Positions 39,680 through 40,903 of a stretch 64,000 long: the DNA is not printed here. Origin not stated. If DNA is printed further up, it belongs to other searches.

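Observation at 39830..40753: HARE-HTH fused to putative PD-(D/E)xK-like nuclease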

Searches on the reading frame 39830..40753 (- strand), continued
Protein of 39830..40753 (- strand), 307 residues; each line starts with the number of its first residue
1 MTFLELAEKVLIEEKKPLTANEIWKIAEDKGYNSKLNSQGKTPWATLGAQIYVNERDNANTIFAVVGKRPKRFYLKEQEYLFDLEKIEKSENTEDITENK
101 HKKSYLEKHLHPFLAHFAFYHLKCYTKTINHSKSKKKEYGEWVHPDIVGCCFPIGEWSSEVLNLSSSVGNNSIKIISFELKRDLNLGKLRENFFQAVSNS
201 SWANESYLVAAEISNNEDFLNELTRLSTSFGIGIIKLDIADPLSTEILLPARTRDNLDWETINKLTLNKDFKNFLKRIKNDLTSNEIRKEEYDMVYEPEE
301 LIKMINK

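Call 28: fold_search(model_id=the predicted structure, library=pdb)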
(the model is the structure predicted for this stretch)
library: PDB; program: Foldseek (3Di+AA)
matches with E <= 10: 578; with E <= 0.001: 0
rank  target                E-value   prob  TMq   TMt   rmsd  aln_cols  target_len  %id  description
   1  8em1_B                2.3e-03  1.00  0.31  0.21   5.0       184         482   10  Type IIS Restriction Endonuclease PaqCI, DNA Unbound (released 2023-03-22)
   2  8em1_A                4.5e-03  1.00  0.31  0.21   4.8       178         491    8  Type IIS Restriction Endonuclease PaqCI, DNA Unbound (released 2023-03-22)
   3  2gb7_A                1.3e-02  0.54  0.23  0.24  17.8       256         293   12  Metal-depleted Ecl18kI in complex with uncleaved, modified DNA (released 2006-06-20)
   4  2ph7_A                1.5e-02  0.72  0.25  0.33  16.0       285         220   10  Crystal structure of AF2093 from Archaeoglobus fulgidus (released 2007-05-08)
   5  2fok_A                1.5e-02  0.63  0.25  0.15  17.5       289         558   14  STRUCTURE OF RESTRICTION ENDONUCLEASE FOKI (released 1998-06-17)
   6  2fok_B                2.1e-02  0.57  0.25  0.15  17.5       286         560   13  STRUCTURE OF RESTRICTION ENDONUCLEASE FOKI (released 1998-06-17)
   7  2gb7_B                3.0e-02  0.44  0.24  0.25  18.0       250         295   13  Metal-depleted Ecl18kI in complex with uncleaved, modified DNA (released 2006-06-20)
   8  2gb7_C                4.7e-02  0.35  0.24  0.25  17.8       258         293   12  Metal-depleted Ecl18kI in complex with uncleaved, modified DNA (released 2006-06-20)
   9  5bpd_C                7.2e-02  0.25  0.17  0.20  19.9       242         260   12  Structure of TrmBL2, an archaeal chromatin protein, shows a novel mode of DNA binding. (released 2015-09-02)
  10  5gkj_B                8.1e-02  0.41  0.18  0.23   9.3       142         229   18  Structure of EndoMS in apo form (released 2016-11-02)
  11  4f0p_A                9.7e-02  0.41  0.25  0.18  14.6       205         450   11  MspJI Restriction Endonuclease - P31 Form (released 2012-08-08)
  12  5hx4_B                1.0e-01  0.21  0.19  0.30  18.8       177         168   14  Zinc-Free APOBEC3F Catalytic Domain Crystal Structure (released 2016-05-18)
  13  7edb_B                1.1e-01  0.41  0.21  0.19  11.7       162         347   10  EcoT38I restriction endonuclease complexed with DNA (released 2022-03-16)
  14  4iou_B                1.2e-01  0.18  0.18  0.28  19.2       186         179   14  Crystal structure of the HIV-1 Vif binding, catalytically active domain of APOBEC3F (released 2013-05-29)
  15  4iou_A                1.4e-01  0.18  0.18  0.28  19.2       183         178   12  Crystal structure of the HIV-1 Vif binding, catalytically active domain of APOBEC3F (released 2013-05-29)
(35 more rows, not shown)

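Call 33: search_protein_families(library=pfam, alignment_id=A2, max_evalue=0.00001)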
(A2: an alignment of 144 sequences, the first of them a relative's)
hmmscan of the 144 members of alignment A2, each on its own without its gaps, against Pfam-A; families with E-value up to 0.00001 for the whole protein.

A. member 1, L001:6474-9701:+ (1076 aa): 7 families
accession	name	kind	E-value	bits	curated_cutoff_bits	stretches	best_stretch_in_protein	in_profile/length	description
PF07676.18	PD40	-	1.7e-44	149.3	20.9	3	60-95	2-38/38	WD40-like Beta Propeller Repeat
PF14684.11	Tricorn_C1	-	4.1e-20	71.9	24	1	704-761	2-59/59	Tricorn protease C1 domain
PF03572.23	Peptidase_S41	-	1.4e-17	64.2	24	1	895-1049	2-165/165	Peptidase family S41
PF25174.1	Beta-prop_THOC3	-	9.8e-17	61.3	305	0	405-477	80-146/272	THOC3 beta-propeller domain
PF00930.27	DPPIV_N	-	2.5e-12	46.6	22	0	319-360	43-83/354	Dipeptidyl peptidase IV (DPP IV) N-terminal region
PF14685.13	PDZ_Tricorn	-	1.9e-09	37.8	25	1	806-863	30-88/88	Tricorn protease PDZ domain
PF23414.1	Beta-prop_EML_2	-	6e-06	26.3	90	0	313-389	34-111/266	Echinoderm microtubule-associated protein second beta-propeller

B. families by the number of members that match (of 144 scanned): 153 families (the first 25 are shown)
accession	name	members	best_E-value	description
PF04851.21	ResIII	3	2.7e-18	Type III restriction enzyme, res subunit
PF18754.6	Nmad3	2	1.5e-59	Nucleotide modification associated domain 3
PF06250.17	YhcG_C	2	8.9e-59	YhcG PDDEXK nuclease domain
PF17761.7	DUF1016_N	2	4e-48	DUF1016 N-terminal domain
PF13711.11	DUF4160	2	9.1e-26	Domain of unknown function (DUF4160)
PF01934.22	HepT-like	2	1.1e-18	Ribonuclease HepT-like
PF02661.23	Fic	2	2.6e-16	Fic/DOC family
PF13715.12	CarbopepD_reg_2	2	9.7e-16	CarboxypepD_reg-like domain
PF01293.25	PEPCK_ATP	1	3.1e-214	Phosphoenolpyruvate carboxykinase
PF01139.22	RtcB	1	2.9e-182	tRNA-splicing ligase RtcB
PF09233.17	Endonuc-EcoRV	1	1.7e-121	Restriction endonuclease EcoRV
PF00251.26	Glyco_hydro_32N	1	2.1e-99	Glycosyl hydrolases family 32 N-terminal domain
PF00733.27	Asn_synthase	1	1.6e-98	Asparagine synthase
PF01916.23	DS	1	1.8e-98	Deoxyhypusine synthase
PF00202.27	Aminotran_3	1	6.6e-98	Aminotransferase class-III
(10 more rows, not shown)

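Call 34: search_protein_families(library=pfam, proteins=[L062:11948-15094:-, L054:16486-17565:-, L016:3347-5623:+, L021:15484-16818:+, L001:16491-19505:+, L039:1837-2178:-, L004:8516-9541:+, L005:1630-2988:+], max_evalue=0.00001)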
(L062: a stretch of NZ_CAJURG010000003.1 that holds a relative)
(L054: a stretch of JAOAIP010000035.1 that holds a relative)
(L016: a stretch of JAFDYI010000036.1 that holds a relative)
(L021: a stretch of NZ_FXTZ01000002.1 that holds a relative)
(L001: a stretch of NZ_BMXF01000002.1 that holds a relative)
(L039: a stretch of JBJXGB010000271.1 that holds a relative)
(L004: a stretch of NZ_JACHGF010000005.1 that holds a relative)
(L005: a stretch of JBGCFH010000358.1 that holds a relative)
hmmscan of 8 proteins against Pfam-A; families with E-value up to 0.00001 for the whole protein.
L062:11948-15094:- (1048 aa): 3 families
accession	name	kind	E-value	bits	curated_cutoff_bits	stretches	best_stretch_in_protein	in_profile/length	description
PF02518.31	HATPase_c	-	1.4e-28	100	26.4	1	928-1037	2-109/111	Histidine kinase-, DNA gyrase B-, and HSP90-like ATPase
PF07494.17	Reg_prop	-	3.6e-26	88.3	20.4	0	528-549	2-23/24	Two component regulator propeller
PF00512.31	HisKA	-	1.4e-10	41.5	26.9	1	816-881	6-66/66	His Kinase A (phospho-acceptor) domain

L054:16486-17565:- (359 aa): 4 families
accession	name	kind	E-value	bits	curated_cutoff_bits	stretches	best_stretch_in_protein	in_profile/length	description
PF00072.30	Response_reg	-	1.3e-29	103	30.2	1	8-120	1-111/111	Response regulator receiver domain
PF00027.35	cNMP_binding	-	7e-23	80.9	27.5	1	167-253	3-89/89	Cyclic nucleotide-binding domain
PF13545.12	HTH_Crp_2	-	3.4e-16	59.4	27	1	285-357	1-70/70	Crp-like helix-turn-helix domain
PF00325.26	Crp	-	2.2e-06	27.7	21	1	308-338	1-31/32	Bacterial regulatory proteins, crp family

L016:3347-5623:+ (758 aa): 4 families
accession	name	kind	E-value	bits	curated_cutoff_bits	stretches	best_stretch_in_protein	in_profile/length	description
PF02384.22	N6_Mtase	-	4.4e-37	128.5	20.4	3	288-357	2-74/311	N-6 DNA Methylase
PF13588.12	HSDR_N_2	-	5.8e-25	88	25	1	26-146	1-110/110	Type I restriction enzyme R protein N terminus (HSDR_N)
PF01170.24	UPF0020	-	2e-10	41.1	22.3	1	321-478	20-138/197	RMKL-like, methyltransferase domain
PF07669.17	Eco57I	-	7.4e-08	33.1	25.3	1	404-588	69-171/171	Eco57I restriction-modification methylase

L021:15484-16818:+ (444 aa): 1 family
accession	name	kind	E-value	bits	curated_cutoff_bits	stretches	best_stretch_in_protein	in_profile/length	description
PF01420.25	Methylase_S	-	1.3e-19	71.4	22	2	19-202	1-166/168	Type I restriction modification DNA specificity domain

L001:16491-19505:+ (1004 aa): 3 families
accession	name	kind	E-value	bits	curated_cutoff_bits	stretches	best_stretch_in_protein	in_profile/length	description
PF07715.20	Plug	-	5.1e-21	75.6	23.9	1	114-231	3-107/107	TonB-dependent Receptor Plug Domain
PF13715.12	CarbopepD_reg_2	-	2.1e-15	57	32.2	1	25-105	1-88/88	CarboxypepD_reg-like domain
PF13620.12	CarboxypepD_reg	-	2.4e-11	44.3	32.3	1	24-93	1-81/82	Carboxypeptidase regulatory-like domain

L039:1837-2178:- (113 aa): 1 family
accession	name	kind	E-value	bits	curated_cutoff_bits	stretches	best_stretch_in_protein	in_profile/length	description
PF01934.22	HepT-like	-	4.3e-23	81.7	23.5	1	14-108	1-118/120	Ribonuclease HepT-like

L004:8516-9541:+ (341 aa): 2 families
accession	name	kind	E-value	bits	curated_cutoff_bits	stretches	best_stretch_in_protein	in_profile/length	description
PF06250.17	YhcG_C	-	5.4e-56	189.2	32.5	1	182-329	2-149/157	YhcG PDDEXK nuclease domain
PF17761.7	DUF1016_N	-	8.5e-38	130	32.8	1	25-156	4-135/137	DUF1016 N-terminal domain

L005:1630-2988:+ (452 aa): 5 families
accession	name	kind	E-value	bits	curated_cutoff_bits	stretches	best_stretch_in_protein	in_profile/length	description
PF02786.22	CPSase_L_D2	-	2.5e-76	256.3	19.8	1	115-321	1-208/211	Carbamoyl-phosphate synthase L chain, ATP binding domain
PF00289.28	Biotin_carb_N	-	4.7e-48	162.7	25.5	1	1-110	1-110/110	Biotin carboxylase, N-terminal domain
PF02785.25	Biotin_carb_C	-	1.1e-41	141.7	32.4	1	334-440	1-107/108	Biotin carboxylase C-terminal domain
PF02222.28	ATP-grasp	-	9.4e-10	38.9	27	1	145-292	23-162/179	ATP-grasp domain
PF07478.18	Dala_Dala_lig_C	-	7.4e-08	32.6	24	1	146-291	30-174/204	D-ala D-ala ligase C-terminus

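Call 41: search_dna_similar(query=window:39830-40753:-, collection=plasmids, mode=protein, max_rows=15)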
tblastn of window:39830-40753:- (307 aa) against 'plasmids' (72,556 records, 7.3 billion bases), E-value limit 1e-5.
Records with a match: 30; places in all: 32; records where one place covers at least 80% of the query: 12.
Best place of each record, by identity: 60-80% 1; <60% 29.
By first word of the organism name: Vibrio 6; Moellerella 6; Helicobacter 4; Clostridium 3; Ralstonia 2; Proteus 2; Shewanella 2; Leptospira 1; Persicobacter 1; Escherichia 1; and 2 more.
By predicted mobility (MOB-suite, as given by PLSDB): non-mobilizable 17; conjugative 12; mobilizable 1.
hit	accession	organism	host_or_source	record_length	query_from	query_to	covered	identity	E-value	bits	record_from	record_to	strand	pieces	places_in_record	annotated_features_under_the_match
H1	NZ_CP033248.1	Clostridium butyricum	environment swab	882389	1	305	99%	56.7%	7e-97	319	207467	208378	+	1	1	HTH domain-containing protein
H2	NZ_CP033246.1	Clostridium butyricum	Homo sapiens,stool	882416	1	305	99%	56.7%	7e-97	319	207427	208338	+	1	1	HTH domain-containing protein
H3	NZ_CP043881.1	Leptospira interrogans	Homo sapiens,cell culture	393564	1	295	96%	49.3%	4e-80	271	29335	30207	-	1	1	HTH domain-containing protein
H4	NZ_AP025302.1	Persicobacter psychrovividus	-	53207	1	305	99%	39.2%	5e-61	216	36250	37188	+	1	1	HTH domain-containing protein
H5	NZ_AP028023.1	Helicobacter sp. NHP21005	Felis catus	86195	3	301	97%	31.9%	4e-35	142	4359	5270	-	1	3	HrgA protein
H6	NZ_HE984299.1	Helicobacter heilmannii ASB1.4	-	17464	3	301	97%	31.3%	1e-34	140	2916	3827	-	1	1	HrgA protein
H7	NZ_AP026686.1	Helicobacter heilmannii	Felis catus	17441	3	301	97%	31.3%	2e-34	139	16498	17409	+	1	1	none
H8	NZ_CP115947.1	Ralstonia solanacearum MolK2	Musa sp.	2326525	70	298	75%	38.2%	7e-37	146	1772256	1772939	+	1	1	record has no annotation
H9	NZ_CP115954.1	Ralstonia solanacearum CFBP2957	Solanum lycopersicum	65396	70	298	75%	37.3%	3e-36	145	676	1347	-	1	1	COG2958 family protein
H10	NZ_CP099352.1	Escherichia marmotae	culture,Pooled sediment sample ...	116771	25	278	83%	32.2%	9e-25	111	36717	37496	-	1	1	none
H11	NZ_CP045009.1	Proteus terrae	a feces sample of swine origin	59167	25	278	83%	32.1%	1e-26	117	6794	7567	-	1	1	HrgA protein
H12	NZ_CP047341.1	Proteus terrae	a feces sample of swine origin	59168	25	278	83%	32.1%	1e-26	117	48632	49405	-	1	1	HrgA protein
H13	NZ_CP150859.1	Vibrio parahaemolyticus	Penaeus vannamei,cell culture,Shrimp ...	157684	25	278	83%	32.1%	1e-26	117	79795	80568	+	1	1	HrgA protein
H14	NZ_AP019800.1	Vibrio rotiferianus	-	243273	25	278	83%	32.1%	1e-26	117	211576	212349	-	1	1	HrgA protein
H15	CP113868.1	Candidatus Megaera polyxenophila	Euplotes woodruffi,mixed host and ...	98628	69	294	74%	35.1%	3e-29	124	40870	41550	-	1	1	hypothetical protein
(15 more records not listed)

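Call 42: search_dna_similar(query=window:39830-40753:-, collection=phages, mode=protein, max_rows=15)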
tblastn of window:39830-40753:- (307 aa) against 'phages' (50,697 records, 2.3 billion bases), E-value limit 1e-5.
No match.

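Call 44: get_annotated_region(hit=H5, flank=6000)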
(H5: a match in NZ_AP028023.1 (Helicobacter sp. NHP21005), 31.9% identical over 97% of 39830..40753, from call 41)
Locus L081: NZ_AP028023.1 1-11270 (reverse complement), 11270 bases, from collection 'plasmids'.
description: Helicobacter sp. NHP21005 strain NHP21-005 plasmid pNHP21005_1, complete sequence
organism: Helicobacter sp. NHP21005 (NCBI taxid 3040201)
taxonomy: Bacteria; Campylobacterota; Epsilonproteobacteria; Campylobacterales; Helicobacteraceae; Helicobacter; Helicobacter sp. NHP21005
host: -; source: Felis catus; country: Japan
typing (MOB-suite, as given by PLSDB): non-mobilizable; replicon rep_cluster_142
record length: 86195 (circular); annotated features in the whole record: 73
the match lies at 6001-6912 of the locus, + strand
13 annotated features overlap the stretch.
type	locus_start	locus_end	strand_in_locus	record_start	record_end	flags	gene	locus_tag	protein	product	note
CDS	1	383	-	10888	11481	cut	-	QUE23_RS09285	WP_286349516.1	RepB family plasmid replication initiator protein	-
CDS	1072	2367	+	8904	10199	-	-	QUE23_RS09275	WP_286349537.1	transposase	-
CDS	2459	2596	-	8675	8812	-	-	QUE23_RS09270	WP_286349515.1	hypothetical protein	-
CDS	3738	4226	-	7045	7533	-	-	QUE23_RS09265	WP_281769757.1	hypothetical protein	-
CDS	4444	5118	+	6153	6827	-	-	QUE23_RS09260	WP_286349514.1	hypothetical protein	-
CDS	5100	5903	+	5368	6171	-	-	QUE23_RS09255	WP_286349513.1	hypothetical protein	-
CDS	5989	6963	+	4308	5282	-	-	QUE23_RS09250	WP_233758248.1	HrgA protein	-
CDS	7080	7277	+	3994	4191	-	-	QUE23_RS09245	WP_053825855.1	hypothetical protein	-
CDS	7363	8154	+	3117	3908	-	-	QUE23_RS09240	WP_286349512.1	BspA family leucine-rich repeat surface protein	-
CDS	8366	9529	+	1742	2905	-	-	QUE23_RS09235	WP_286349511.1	BspA family leucine-rich repeat surface protein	-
CDS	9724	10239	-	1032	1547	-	-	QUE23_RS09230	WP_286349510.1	hypothetical protein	-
CDS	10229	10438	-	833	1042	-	-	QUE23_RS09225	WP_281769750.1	hypothetical protein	-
CDS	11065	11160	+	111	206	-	-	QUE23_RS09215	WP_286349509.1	helix-turn-helix domain-containing protein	-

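Call 58: search_protein_families(library=phrogs, proteins=[window:39830-40753:-], max_evalue=0.1)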
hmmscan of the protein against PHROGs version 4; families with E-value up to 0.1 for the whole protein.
window:39830-40753:- (307 aa): 0 families

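Call 62: search_protein_families(library=padloc, alignment_id=A2, max_evalue=1e-10)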
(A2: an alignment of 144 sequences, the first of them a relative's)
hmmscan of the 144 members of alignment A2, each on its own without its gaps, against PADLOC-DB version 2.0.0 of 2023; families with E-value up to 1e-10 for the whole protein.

A. member 1, L001:6474-9701:+ (1076 aa): 0 families

B. families by the number of members that match (of 144 scanned): 132 families (the first 25 are shown)
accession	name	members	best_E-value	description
PDLC04807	PDC-S02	2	4.2e-148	-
PDLC04795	PDC-S02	2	1.6e-127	-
PDLC04831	PDC-S02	2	4.7e-121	-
PDLC04810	PDC-S02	2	3.1e-117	-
PDLC04820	PDC-S02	2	6e-105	-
PDLC04803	PDC-S02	2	1.4e-102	-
PDLC04827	PDC-S02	2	4.6e-80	-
PDLC04822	PDC-S02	2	4.5e-77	-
PDLC04813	PDC-S02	2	1.6e-63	-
PDLC04826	PDC-S02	2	3.9e-63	-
PDLC04802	PDC-S02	2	4.5e-63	-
PDLC04812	PDC-S02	2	7.5e-53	-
PDLC04797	PDC-S02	2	1.4e-42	-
PDLC01464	PD_DExK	2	2.5e-42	"CAS-I,CAS-II,CAS-III,CAS-IV,CAS-V,CAS-VI; associated"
PDLC04811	PDC-S02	2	7.3e-42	-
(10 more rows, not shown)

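Call 68: list_cluster_members(proteins=[window:39833-40753:-, window:38659-39690:-])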
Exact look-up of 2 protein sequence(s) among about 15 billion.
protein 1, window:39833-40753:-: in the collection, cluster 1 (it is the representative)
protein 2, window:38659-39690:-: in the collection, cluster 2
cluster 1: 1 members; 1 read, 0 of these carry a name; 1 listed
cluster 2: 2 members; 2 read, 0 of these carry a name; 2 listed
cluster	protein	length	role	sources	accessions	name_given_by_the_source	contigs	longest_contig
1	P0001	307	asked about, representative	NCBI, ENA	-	-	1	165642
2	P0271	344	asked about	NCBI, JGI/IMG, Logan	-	-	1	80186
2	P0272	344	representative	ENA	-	-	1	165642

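Call 69: find_encoding_contigs(protein=P0001, flank=6000, max_places=3)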
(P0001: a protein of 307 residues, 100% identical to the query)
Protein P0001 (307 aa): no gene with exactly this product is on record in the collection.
